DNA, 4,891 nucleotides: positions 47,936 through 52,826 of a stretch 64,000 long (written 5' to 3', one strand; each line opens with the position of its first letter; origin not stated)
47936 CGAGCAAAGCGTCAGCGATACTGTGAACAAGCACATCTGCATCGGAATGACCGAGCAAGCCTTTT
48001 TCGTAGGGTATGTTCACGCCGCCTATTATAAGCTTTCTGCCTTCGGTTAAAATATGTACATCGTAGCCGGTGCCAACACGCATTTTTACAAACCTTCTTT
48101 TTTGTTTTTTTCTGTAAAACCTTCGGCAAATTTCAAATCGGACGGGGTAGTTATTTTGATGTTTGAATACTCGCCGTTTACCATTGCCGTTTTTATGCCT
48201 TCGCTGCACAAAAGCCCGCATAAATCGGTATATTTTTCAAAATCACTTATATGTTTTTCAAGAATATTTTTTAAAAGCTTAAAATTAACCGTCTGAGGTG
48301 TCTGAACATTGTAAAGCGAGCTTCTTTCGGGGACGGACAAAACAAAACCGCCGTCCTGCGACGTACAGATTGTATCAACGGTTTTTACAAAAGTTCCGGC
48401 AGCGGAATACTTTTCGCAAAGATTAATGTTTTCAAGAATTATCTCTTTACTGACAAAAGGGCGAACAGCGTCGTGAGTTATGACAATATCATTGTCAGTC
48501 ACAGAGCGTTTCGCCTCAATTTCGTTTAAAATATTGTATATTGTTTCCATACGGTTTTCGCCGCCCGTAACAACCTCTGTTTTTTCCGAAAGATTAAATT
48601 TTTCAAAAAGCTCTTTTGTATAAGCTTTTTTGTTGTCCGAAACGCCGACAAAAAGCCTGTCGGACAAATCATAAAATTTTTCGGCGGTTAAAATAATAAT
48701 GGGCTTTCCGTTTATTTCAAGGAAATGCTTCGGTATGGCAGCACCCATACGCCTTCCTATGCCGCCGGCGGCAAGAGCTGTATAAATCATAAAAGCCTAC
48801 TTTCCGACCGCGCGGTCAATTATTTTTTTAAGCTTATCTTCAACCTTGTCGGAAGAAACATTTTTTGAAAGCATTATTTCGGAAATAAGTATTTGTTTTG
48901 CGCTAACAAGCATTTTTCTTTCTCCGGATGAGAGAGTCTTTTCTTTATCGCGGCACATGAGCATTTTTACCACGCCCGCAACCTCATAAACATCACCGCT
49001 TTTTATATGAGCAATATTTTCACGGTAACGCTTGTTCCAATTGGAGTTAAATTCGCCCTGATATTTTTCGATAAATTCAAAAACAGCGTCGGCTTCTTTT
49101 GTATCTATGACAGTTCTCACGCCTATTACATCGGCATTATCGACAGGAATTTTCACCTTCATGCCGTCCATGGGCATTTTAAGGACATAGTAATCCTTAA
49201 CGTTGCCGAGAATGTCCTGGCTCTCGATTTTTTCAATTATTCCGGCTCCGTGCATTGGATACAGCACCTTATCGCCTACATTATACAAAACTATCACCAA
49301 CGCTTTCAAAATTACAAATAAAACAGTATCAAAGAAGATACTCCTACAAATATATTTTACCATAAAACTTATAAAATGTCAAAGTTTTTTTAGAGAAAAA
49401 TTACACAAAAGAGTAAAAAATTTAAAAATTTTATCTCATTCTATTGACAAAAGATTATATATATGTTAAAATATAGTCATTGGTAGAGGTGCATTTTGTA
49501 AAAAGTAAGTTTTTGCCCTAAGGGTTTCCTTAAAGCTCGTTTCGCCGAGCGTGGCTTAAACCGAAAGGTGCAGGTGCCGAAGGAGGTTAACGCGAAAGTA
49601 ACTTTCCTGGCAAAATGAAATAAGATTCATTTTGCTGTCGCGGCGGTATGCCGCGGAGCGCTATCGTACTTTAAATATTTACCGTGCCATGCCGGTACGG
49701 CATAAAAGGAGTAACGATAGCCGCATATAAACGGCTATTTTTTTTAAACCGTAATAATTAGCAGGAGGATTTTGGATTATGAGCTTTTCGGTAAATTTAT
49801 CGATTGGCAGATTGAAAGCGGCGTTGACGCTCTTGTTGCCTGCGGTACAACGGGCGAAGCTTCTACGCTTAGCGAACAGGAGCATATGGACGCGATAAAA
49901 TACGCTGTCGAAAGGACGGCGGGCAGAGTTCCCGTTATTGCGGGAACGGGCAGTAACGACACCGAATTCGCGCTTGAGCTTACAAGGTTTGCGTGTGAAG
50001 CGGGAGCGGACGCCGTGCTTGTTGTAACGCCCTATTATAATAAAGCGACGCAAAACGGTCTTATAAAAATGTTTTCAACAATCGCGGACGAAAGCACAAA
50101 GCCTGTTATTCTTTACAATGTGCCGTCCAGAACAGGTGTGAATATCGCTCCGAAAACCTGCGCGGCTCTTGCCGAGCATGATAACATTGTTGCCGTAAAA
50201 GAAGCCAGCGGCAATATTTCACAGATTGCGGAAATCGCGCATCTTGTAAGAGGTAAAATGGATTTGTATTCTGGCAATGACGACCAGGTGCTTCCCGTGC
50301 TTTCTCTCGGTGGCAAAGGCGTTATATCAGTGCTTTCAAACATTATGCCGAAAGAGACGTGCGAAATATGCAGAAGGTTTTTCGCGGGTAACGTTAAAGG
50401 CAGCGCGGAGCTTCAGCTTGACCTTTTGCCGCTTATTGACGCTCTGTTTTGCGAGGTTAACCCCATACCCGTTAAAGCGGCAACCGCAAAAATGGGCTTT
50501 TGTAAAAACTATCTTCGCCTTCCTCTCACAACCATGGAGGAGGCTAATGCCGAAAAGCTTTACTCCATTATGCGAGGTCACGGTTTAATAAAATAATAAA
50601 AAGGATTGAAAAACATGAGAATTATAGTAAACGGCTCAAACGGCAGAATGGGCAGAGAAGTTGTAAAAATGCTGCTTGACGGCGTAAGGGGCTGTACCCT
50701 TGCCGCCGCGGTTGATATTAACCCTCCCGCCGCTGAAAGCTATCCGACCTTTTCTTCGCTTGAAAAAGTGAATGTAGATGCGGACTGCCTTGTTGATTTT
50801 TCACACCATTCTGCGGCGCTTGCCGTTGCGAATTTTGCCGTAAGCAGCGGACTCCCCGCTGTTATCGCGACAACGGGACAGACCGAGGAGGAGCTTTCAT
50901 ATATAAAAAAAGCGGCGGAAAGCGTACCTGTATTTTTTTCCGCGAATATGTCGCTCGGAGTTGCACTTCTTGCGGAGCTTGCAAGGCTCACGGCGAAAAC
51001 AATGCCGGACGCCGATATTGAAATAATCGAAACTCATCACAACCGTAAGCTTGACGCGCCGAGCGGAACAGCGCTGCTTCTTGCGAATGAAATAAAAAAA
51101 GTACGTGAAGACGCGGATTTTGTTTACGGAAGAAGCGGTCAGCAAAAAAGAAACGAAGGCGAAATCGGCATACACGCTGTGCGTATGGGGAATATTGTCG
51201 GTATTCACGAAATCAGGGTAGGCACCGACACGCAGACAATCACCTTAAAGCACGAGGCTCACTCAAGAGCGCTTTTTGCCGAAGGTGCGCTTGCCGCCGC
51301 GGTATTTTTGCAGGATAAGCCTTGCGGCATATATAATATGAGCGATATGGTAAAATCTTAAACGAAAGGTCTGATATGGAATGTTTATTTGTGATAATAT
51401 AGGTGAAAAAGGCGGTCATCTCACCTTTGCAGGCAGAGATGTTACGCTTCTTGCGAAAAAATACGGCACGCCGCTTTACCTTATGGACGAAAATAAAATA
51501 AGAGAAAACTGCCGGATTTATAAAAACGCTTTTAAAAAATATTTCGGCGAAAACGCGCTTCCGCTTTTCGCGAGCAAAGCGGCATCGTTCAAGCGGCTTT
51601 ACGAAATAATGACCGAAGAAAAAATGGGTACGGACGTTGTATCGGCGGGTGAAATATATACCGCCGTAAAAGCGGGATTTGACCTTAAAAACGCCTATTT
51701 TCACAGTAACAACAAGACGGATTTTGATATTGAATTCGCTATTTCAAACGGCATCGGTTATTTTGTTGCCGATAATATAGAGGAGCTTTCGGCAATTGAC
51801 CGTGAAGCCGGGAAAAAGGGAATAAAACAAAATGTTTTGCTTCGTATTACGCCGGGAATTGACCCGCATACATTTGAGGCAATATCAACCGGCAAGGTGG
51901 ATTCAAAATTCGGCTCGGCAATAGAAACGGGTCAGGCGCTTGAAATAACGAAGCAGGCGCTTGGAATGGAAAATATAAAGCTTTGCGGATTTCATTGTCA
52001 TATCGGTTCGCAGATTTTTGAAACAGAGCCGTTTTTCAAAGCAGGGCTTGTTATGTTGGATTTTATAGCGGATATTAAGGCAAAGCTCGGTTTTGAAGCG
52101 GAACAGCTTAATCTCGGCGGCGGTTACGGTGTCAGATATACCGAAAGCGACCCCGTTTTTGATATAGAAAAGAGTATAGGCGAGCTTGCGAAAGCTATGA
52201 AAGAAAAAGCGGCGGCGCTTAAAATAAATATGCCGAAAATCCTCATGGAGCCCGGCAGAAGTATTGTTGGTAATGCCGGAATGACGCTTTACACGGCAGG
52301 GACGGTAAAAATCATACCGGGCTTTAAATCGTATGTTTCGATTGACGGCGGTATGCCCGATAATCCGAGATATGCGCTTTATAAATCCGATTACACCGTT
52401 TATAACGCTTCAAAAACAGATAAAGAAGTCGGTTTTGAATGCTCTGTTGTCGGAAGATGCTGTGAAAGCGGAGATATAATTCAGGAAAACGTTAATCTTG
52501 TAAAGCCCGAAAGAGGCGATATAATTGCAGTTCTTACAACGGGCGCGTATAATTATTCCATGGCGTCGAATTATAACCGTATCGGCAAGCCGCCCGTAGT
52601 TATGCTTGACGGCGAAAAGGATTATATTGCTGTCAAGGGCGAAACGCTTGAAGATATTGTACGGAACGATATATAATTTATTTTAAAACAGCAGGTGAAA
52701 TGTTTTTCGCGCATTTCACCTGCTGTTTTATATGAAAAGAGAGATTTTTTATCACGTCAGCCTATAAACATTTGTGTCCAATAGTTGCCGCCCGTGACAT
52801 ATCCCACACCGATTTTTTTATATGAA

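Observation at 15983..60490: Unusual density of short, sequence-removing lesions in conserved genes across the window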

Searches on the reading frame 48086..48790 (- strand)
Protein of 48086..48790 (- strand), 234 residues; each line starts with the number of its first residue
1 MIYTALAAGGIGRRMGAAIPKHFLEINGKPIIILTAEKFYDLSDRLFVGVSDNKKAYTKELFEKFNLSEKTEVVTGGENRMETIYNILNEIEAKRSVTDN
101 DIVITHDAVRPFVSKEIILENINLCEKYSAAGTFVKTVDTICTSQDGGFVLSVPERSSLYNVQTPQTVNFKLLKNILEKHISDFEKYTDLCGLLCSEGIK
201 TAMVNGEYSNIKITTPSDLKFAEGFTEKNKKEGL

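Call 24: find_encoding_contigs(protein=window:48086-48790:-, flank=8000, max_places=10)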
Protein window:48086-48790:- (234 aa): no gene with exactly this product is on record in the collection.

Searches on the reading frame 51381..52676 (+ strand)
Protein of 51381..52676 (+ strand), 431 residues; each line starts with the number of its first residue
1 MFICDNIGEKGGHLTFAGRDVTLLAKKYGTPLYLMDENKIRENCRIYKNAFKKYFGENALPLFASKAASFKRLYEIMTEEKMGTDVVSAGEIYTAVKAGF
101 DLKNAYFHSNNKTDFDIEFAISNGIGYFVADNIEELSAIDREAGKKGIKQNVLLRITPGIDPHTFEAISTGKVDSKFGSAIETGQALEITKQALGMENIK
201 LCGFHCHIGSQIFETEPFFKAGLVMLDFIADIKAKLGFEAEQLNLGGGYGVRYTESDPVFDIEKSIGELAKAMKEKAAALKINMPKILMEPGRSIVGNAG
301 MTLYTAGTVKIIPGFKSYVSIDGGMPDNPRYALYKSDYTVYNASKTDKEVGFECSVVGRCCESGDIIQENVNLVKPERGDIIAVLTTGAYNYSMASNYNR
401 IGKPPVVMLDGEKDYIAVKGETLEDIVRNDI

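Call 27: find_encoding_contigs(protein=window:51381-52676:+, flank=9000, max_places=10)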
Protein window:51381-52676:+ (431 aa): 2 contigs read that carry it; 2 places shown.
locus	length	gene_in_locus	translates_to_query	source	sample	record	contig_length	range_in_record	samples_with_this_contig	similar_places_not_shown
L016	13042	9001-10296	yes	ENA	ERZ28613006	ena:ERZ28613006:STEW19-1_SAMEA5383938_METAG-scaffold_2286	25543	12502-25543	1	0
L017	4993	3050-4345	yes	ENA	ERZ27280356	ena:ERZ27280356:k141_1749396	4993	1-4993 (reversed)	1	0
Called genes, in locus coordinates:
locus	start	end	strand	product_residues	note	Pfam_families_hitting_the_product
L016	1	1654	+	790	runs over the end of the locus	PF00488:MutS_V, PF20297:MSSS, PF01713:Smr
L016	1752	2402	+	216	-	PF12844:HTH_19, PF13560:HTH_31, PF01381:HTH_3, PF00717:Peptidase_S24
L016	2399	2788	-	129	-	-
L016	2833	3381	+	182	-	PF14277:DUF4364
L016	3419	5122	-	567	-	PF00587:tRNA-synt_2b, PF04073:tRNA_edit, PF03129:HGTP_anticodon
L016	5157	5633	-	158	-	PF02542:YgbB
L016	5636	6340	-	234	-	PF01128:IspD, PF12804:NTP_transf_3 (weak)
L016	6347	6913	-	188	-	PF02559:CarD_TRCF_RID, PF21095:CarD_C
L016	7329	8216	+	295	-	PF00701:DHDPS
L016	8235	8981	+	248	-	PF01113:DapB_N, PF05173:DapB_C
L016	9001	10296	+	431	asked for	PF00278:Orn_DAP_Arg_deC, PF02784:Orn_Arg_deC_N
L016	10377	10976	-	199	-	PF01476:LysM, PF00188:CAP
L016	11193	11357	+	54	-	-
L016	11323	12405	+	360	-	-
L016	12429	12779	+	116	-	PF00462:Glutaredoxin (weak), PF03960:ArsC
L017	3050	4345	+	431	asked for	PF00278:Orn_DAP_Arg_deC, PF02784:Orn_Arg_deC_N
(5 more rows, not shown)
